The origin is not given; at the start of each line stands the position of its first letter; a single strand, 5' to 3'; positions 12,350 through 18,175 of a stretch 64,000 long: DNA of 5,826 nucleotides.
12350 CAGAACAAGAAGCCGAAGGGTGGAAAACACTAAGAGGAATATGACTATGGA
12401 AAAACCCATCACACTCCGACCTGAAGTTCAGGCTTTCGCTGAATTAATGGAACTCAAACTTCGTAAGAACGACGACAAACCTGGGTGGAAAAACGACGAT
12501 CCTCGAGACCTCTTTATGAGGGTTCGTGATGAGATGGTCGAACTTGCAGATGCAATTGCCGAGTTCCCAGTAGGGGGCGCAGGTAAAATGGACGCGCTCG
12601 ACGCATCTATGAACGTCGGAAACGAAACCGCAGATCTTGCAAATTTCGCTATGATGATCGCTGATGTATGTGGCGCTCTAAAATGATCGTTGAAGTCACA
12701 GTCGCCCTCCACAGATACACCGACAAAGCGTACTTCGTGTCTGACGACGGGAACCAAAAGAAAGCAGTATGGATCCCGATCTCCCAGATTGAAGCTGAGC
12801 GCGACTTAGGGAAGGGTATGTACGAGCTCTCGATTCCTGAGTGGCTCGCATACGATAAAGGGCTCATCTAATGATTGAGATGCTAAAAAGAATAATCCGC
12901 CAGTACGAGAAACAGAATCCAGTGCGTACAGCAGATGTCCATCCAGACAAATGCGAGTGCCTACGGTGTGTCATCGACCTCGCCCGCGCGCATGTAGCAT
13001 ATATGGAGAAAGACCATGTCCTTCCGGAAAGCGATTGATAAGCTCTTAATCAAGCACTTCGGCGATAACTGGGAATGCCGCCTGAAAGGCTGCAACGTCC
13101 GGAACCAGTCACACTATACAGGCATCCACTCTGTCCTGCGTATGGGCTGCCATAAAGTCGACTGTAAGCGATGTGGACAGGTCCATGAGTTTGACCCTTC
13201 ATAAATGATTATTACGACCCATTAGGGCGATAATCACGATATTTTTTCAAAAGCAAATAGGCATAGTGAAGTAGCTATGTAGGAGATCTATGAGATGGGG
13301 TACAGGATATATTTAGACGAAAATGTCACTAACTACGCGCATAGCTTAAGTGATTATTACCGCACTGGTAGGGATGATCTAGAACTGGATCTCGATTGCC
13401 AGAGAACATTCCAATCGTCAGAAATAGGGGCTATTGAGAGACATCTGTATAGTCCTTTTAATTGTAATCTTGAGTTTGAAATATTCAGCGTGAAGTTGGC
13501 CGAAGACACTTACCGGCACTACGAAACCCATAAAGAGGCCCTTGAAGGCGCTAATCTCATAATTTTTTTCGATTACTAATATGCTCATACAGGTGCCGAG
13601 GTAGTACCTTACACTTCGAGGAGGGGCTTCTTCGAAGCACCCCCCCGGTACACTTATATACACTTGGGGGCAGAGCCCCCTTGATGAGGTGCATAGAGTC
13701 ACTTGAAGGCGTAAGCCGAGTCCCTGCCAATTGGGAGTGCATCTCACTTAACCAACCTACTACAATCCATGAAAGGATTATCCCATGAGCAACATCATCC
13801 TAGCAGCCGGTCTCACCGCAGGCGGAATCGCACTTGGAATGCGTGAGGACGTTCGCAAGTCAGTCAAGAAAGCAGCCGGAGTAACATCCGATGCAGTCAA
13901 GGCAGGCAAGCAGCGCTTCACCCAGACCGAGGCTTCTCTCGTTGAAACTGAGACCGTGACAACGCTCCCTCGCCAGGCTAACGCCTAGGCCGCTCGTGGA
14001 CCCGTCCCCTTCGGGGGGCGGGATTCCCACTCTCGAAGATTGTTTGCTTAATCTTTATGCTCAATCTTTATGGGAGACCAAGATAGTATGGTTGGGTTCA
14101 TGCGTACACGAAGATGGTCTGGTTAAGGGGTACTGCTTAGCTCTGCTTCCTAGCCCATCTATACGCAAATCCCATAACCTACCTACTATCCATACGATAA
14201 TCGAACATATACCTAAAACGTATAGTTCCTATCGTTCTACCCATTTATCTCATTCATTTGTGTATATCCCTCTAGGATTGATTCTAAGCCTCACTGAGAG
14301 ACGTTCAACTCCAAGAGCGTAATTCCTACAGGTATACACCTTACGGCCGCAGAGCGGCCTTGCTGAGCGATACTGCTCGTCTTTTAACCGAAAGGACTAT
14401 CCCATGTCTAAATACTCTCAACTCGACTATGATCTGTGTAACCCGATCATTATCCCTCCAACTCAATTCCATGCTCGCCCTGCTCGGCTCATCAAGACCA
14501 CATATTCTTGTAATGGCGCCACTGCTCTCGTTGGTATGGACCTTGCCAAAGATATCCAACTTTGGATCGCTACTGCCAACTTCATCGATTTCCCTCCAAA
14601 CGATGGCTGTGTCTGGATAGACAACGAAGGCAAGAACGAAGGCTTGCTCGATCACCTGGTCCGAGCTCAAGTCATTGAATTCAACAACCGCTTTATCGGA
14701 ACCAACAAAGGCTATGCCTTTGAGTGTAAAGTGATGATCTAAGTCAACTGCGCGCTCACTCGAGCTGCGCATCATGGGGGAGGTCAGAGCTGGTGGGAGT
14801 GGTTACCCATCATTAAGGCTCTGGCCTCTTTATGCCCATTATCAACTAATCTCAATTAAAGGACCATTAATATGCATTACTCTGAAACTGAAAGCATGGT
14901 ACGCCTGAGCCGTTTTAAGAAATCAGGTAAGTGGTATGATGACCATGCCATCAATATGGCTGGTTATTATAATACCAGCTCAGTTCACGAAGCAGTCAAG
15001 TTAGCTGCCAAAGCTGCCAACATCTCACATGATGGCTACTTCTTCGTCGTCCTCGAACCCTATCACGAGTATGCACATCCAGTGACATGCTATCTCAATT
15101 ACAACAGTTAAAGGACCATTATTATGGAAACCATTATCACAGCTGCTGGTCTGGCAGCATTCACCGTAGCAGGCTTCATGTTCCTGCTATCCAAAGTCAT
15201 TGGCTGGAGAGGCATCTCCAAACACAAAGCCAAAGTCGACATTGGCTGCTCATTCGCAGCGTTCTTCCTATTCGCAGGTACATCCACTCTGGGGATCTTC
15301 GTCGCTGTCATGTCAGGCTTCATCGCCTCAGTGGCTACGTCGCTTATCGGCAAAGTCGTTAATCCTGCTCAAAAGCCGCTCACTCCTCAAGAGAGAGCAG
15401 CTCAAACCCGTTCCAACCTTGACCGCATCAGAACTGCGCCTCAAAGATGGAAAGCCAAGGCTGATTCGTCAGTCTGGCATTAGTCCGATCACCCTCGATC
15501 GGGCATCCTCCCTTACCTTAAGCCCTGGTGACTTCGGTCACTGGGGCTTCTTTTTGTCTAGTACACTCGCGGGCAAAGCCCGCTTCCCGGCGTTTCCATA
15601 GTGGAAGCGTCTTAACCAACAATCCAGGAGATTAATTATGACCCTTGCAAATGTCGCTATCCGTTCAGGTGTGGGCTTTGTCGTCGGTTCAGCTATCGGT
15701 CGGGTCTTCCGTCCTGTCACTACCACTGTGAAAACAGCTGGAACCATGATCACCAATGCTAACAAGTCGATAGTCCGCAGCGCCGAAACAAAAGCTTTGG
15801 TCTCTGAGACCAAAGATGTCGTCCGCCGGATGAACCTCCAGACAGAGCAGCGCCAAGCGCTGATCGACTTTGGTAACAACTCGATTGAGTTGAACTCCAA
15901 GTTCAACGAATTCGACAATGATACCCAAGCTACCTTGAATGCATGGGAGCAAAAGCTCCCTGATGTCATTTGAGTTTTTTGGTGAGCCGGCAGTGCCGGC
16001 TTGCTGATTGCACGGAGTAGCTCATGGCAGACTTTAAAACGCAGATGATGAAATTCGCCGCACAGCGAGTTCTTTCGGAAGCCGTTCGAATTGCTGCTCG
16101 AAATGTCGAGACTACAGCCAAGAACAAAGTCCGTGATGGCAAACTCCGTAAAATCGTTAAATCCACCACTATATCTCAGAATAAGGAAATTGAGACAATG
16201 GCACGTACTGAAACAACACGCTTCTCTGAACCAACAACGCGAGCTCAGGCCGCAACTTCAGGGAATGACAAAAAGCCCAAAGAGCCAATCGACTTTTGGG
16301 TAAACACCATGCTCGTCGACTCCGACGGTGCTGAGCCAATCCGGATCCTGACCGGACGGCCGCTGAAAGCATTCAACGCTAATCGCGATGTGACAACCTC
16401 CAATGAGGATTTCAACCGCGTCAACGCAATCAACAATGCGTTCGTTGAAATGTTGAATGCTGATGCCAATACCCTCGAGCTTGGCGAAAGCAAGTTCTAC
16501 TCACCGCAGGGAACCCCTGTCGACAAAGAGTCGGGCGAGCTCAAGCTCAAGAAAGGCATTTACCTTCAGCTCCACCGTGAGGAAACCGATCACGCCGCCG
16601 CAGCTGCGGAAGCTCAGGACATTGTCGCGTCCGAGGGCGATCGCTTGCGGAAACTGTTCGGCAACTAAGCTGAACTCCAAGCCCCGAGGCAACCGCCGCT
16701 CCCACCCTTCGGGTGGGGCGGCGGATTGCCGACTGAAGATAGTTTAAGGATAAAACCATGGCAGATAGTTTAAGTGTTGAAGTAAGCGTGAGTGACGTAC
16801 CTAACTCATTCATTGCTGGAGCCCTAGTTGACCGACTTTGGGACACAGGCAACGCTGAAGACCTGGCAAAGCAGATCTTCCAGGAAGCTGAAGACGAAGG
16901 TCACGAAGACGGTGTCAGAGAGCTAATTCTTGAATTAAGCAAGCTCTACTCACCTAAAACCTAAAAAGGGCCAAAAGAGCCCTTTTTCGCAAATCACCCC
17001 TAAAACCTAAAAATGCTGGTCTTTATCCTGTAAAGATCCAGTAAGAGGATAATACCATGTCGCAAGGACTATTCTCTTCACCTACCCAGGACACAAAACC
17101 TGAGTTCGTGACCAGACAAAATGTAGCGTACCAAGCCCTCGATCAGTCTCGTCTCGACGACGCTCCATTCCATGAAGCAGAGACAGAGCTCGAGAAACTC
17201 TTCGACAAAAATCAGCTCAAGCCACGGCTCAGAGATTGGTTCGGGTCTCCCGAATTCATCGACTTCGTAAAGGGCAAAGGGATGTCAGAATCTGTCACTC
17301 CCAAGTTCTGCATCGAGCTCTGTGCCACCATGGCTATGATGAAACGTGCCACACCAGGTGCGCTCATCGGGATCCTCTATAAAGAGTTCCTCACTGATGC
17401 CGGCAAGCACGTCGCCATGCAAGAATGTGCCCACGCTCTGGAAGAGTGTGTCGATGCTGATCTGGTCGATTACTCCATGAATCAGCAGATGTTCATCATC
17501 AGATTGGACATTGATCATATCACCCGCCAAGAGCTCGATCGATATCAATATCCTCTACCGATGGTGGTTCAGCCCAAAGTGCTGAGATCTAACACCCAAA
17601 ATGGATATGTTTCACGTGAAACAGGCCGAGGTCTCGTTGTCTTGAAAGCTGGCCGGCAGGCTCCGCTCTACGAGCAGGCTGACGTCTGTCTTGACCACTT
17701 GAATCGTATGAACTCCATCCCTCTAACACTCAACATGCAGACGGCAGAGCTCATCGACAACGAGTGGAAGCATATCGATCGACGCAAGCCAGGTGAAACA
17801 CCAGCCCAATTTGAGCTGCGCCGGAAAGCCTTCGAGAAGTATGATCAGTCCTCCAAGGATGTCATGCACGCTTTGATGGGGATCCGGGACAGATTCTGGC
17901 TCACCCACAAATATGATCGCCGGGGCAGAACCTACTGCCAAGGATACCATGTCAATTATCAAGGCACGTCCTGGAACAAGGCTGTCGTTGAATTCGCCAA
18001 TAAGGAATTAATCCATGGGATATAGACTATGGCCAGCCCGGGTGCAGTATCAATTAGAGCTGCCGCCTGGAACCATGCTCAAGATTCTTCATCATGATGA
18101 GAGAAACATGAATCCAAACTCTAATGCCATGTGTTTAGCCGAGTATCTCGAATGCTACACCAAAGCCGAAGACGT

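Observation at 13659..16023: Four hairpin promoter-like elements with a geometry different from N4 vRNAP promoters, each followed by a 5'-terminal RNA hairpin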

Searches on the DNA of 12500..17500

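Call 101: search_rna_families(source=window, start=12500, end=17500, threshold=evalue, max_evalue=1)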
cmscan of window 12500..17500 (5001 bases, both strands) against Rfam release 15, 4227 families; matches with E-value up to 1: 1.
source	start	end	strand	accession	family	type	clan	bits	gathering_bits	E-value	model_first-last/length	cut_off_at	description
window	15484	15562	+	RF00519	suhB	Gene; sRNA;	CL00108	26.6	41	0.02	1-77/77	no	Makes More Granules Regulator RNA (mmgR)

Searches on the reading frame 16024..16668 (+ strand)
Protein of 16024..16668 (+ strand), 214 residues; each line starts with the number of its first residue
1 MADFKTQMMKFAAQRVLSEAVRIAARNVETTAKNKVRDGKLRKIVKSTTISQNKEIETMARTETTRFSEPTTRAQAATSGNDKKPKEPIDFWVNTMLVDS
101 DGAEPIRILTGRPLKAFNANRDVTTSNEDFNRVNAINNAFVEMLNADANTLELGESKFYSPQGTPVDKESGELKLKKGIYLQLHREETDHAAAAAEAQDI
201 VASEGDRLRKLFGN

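Call 9: search_protein_families(library=phrogs, proteins=[window:16024-16668:+])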
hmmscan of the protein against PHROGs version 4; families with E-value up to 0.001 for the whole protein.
window:16024-16668:+ (214 aa): 1 family
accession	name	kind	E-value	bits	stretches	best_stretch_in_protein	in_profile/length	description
phrog_4099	-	unknown function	7e-06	27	1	68-159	7-105/134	-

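Call 32: find_homologous_proteins(query=window:16024-16668:+)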
Query window:16024-16668:+ (214 aa): 18 proteins with E <= 0.001 among 240 candidates.
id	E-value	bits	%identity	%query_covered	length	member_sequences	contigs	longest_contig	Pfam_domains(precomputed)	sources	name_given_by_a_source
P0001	3.5e-132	456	100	100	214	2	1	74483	PF26984.1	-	-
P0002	6.2e-91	322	72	100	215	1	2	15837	PF26984.1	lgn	-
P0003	4.5e-88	312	69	100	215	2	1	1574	-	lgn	-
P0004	3.1e-85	303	69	100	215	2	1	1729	PF26984.1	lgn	-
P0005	1.4e-70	255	61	100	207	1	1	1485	PF26984.1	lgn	-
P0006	4.4e-69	250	59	100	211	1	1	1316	PF26984.1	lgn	-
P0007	5.9e-69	250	57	100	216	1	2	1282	PF26984.1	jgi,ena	jgi:hypothetical protein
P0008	1.4e-68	249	57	100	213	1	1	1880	PF26984.1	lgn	-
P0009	1.1e-67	246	59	100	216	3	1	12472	PF26984.1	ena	-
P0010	7.8e-65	236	56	100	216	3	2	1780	PF26984.1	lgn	-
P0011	3.7e-63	231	54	100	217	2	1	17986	PF26984.1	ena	-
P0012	7.0e-60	220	55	100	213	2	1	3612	PF26984.1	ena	-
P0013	1.2e-53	200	63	73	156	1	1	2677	-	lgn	-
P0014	1.3e-50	190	49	99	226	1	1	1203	-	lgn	-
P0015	2.7e-50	189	49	99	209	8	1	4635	PF26984.1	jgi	-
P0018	3.5e-46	176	56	73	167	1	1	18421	PF26984.1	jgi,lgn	jgi:hypothetical protein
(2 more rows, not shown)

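Call 33: find_encoding_contigs(protein=P0002, flank=6000, max_places=3)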
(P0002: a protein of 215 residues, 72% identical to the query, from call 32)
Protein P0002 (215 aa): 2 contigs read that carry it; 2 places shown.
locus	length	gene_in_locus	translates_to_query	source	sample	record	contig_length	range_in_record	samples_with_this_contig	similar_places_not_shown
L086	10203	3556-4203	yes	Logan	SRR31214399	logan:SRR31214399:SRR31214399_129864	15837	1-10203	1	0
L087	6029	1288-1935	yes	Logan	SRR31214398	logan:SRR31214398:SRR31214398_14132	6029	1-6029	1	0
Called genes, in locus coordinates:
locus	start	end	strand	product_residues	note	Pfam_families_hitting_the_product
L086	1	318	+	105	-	?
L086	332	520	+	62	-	-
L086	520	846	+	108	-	-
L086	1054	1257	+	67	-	-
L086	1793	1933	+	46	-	-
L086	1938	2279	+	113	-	-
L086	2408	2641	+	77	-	-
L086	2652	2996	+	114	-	-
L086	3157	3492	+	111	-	-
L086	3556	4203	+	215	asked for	PF26984:Phage_N4_Gp2 (weak)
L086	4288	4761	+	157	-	PF00156:Pribosyltran (faint)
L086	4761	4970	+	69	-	-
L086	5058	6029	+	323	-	-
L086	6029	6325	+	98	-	-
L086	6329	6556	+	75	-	-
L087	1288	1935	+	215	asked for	PF26984:Phage_N4_Gp2 (weak)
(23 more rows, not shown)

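Call 34: find_encoding_contigs(protein=P0009, flank=6000, max_places=3)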
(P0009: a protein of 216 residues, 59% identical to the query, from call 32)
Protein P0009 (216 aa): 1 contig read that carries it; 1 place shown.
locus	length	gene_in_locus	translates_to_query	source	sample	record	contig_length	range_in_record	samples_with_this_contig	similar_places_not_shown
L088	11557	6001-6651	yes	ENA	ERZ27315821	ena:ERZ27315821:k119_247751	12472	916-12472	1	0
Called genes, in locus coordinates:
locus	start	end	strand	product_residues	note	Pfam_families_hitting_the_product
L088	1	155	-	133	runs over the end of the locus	-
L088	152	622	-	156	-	-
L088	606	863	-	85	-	-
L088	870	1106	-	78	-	PF07411:DUF1508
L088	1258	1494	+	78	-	-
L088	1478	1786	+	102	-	-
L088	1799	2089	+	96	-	-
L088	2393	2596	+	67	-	-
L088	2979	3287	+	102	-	-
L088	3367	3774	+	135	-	-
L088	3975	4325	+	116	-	PF10686:YAcAr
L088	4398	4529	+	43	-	-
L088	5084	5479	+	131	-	-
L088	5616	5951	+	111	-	-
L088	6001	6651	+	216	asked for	PF26984:Phage_N4_Gp2 (weak)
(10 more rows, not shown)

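Call 35: find_encoding_contigs(protein=P0011, flank=6000, max_places=3)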
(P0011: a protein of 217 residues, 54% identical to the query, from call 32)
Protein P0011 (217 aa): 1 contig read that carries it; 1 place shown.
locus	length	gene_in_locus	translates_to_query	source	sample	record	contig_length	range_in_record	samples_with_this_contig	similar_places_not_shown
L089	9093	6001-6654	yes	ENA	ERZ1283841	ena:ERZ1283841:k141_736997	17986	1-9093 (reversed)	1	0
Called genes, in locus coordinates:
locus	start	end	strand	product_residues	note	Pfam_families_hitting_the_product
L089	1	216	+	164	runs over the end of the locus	-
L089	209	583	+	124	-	-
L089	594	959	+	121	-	-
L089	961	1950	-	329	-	-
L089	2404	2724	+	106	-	-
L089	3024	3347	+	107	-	-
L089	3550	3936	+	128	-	-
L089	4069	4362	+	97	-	PF02481:DNA_processg_A (faint), PF10686:YAcAr (weak)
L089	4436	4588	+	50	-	-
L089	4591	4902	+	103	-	-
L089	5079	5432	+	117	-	-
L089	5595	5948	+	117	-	-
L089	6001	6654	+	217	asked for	PF26984:Phage_N4_Gp2 (faint)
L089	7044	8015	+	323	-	-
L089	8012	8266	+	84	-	-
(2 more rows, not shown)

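Call 36: search_protein_families(library=pfam, proteins=[window:16024-16668:+], max_evalue=0.01)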
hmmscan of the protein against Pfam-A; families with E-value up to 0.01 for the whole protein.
window:16024-16668:+ (214 aa): 0 families

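Call 42: find_related_loci(query=A1, collection=viral_contigs, flank=7000)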
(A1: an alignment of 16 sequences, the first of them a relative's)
Query A1 (214 aa) in viral_contigs; peptide patterns used: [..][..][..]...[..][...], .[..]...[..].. (x = any residue, [..] = any of these).
42 stretches matched a pattern; 1 encode a relative of the query (tblastn E <= 1e-3); 1 distinct loci.
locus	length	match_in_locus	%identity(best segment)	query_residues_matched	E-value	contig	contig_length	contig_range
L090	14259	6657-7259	49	3-214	7e-61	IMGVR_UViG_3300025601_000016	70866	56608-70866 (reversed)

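Call 57: find_encoding_contigs(protein=P0018, flank=6000, max_places=2)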
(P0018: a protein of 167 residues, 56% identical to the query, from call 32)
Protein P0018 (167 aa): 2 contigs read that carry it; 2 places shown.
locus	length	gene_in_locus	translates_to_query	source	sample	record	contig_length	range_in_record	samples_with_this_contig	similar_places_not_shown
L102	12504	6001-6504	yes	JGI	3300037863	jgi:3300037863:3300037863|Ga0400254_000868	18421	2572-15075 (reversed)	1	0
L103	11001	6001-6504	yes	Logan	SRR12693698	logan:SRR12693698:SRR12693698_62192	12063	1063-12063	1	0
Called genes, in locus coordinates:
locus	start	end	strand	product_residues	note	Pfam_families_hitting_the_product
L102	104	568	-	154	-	-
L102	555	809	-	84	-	-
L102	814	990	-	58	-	PF07411:DUF1508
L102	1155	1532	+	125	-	-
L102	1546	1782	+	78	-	-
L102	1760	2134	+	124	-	-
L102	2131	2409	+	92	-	-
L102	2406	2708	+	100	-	-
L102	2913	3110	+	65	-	-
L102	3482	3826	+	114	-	-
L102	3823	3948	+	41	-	-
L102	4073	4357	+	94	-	-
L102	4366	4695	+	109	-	-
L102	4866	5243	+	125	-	-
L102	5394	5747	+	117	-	-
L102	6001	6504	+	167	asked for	PF26984:Phage_N4_Gp2 (weak)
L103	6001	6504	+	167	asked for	PF26984:Phage_N4_Gp2 (weak)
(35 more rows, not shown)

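Call 58: find_encoding_contigs(protein=P0012, flank=4000, max_places=2)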
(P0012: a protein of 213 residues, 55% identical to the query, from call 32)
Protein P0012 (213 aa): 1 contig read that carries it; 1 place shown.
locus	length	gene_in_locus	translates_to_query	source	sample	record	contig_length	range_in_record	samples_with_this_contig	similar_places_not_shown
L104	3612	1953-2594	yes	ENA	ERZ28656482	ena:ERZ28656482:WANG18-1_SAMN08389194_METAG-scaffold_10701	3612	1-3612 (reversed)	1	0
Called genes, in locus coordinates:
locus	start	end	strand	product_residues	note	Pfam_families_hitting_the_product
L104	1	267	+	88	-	?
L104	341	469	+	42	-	-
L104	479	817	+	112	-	-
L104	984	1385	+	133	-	-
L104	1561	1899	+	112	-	-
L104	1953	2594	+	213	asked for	PF26984:Phage_N4_Gp2 (weak)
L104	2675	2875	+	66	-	-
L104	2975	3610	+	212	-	?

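Call 59: find_encoding_contigs(protein=P0015, flank=5000, max_places=2)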
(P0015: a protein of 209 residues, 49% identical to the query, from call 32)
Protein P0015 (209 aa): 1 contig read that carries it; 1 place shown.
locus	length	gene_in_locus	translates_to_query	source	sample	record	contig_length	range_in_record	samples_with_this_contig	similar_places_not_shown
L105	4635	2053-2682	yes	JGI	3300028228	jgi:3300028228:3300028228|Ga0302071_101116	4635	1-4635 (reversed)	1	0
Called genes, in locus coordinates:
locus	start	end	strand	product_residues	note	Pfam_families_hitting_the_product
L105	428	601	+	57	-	-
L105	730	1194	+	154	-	-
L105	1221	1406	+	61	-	-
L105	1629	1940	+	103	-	-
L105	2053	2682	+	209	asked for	PF26984:Phage_N4_Gp2 (faint)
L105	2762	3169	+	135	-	-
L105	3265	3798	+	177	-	-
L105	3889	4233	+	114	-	-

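Call 60: find_encoding_contigs(protein=P0005, flank=2000, max_places=2)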
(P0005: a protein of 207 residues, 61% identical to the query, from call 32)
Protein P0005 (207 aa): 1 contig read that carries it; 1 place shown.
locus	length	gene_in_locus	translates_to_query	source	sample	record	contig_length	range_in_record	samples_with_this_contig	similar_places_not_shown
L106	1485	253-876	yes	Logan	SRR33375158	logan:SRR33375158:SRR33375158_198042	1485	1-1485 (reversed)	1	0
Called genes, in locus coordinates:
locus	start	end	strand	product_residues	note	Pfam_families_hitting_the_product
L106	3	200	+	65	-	?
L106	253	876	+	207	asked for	PF26984:Phage_N4_Gp2 (weak)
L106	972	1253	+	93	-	-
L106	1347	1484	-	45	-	?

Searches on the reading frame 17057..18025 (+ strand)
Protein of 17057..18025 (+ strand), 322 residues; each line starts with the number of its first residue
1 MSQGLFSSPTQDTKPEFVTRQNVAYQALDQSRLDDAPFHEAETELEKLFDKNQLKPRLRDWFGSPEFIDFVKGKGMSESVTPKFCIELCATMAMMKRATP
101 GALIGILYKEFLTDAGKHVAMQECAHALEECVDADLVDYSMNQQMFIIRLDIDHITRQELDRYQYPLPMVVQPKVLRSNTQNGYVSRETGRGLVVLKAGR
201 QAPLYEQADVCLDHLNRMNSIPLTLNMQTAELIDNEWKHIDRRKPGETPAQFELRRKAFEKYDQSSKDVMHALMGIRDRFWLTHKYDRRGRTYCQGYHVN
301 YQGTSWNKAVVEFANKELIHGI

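Call 9: search_protein_families(library=phrogs, proteins=[window:17057-18025:+])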
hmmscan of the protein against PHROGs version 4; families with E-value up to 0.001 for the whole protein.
window:17057-18025:+ (322 aa): 2 families
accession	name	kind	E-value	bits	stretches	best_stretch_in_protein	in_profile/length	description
phrog_2166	-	DNA, RNA and nucleotide metabolism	9.9e-81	273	1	41-321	21-321/505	N4-like RNA polymerase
phrog_414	-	DNA, RNA and nucleotide metabolism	3.8e-12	46.2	1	157-319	225-423/816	RNA polymerase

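Call 13: find_related_loci(query=window:17057-18025:+, collection=viral_contigs, flank=8000)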
Query window:17057-18025:+ (322 aa) in viral_contigs; peptide patterns used: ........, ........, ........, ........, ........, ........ (x = any residue, [..] = any of these).
32 stretches matched a pattern; 26 encode a relative of the query (tblastn E <= 1e-3); 26 distinct loci.
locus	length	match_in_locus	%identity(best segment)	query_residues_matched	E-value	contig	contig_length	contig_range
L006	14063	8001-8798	46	40-319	2e-75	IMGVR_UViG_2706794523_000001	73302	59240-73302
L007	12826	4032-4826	44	39-319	2e-74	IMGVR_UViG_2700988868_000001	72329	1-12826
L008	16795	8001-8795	46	40-318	3e-74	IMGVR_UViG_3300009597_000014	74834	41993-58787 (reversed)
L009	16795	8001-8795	46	40-318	3e-74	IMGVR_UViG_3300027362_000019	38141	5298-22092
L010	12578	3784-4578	45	40-318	1e-73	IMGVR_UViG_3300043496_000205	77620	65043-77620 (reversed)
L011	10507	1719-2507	43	41-319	2e-72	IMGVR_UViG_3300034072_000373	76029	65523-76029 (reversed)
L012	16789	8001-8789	43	41-319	1e-72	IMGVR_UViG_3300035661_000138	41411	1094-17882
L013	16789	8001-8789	43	41-319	1e-72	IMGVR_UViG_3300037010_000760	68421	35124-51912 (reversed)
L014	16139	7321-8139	42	31-319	1e-70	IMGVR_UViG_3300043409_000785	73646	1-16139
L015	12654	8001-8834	42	23-319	4e-70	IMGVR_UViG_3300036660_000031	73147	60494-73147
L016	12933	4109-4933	42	29-319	3e-70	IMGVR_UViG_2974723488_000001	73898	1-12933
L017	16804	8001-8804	41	40-322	4e-70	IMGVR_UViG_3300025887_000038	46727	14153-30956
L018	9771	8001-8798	44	40-319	2e-69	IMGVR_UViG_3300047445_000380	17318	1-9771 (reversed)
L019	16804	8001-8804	43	40-319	1e-68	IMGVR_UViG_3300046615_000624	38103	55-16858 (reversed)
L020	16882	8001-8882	41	18-318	2e-68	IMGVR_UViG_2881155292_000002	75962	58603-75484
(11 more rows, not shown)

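Call 30: find_related_loci(query=window:17057-18025:+, collection=metagenome_contigs, flank=6000)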
Query window:17057-18025:+ (322 aa) in metagenome_contigs; peptide patterns used: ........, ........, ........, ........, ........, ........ (x = any residue, [..] = any of these).
100 stretches matched a pattern; 52 encode a relative of the query (tblastn E <= 1e-3); 52 distinct loci.
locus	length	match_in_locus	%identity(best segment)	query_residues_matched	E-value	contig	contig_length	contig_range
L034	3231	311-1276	100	1-322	0e+0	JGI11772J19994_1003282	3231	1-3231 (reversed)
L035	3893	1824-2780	76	1-319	6e-179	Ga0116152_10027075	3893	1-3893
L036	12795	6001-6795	46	40-318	2e-74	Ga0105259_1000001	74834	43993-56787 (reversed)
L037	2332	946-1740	45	40-318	3e-75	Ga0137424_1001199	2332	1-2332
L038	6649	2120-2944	45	40-321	3e-73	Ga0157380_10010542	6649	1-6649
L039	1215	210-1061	42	31-318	7e-78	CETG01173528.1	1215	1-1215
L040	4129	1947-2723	44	45-319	2e-72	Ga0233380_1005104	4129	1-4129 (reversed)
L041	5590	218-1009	45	42-319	3e-72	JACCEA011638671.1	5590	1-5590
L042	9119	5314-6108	44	40-318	8e-72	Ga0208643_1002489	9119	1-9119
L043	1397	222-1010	43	41-319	3e-76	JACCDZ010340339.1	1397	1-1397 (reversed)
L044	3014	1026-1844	42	31-319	1e-71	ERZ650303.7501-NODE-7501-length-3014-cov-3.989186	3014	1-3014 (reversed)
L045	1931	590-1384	43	40-318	9e-74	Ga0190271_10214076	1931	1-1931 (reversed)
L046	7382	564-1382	42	31-319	4e-71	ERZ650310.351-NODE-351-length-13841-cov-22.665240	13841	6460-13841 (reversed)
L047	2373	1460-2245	46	40-318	7e-72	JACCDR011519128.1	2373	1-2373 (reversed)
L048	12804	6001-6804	41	40-322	3e-70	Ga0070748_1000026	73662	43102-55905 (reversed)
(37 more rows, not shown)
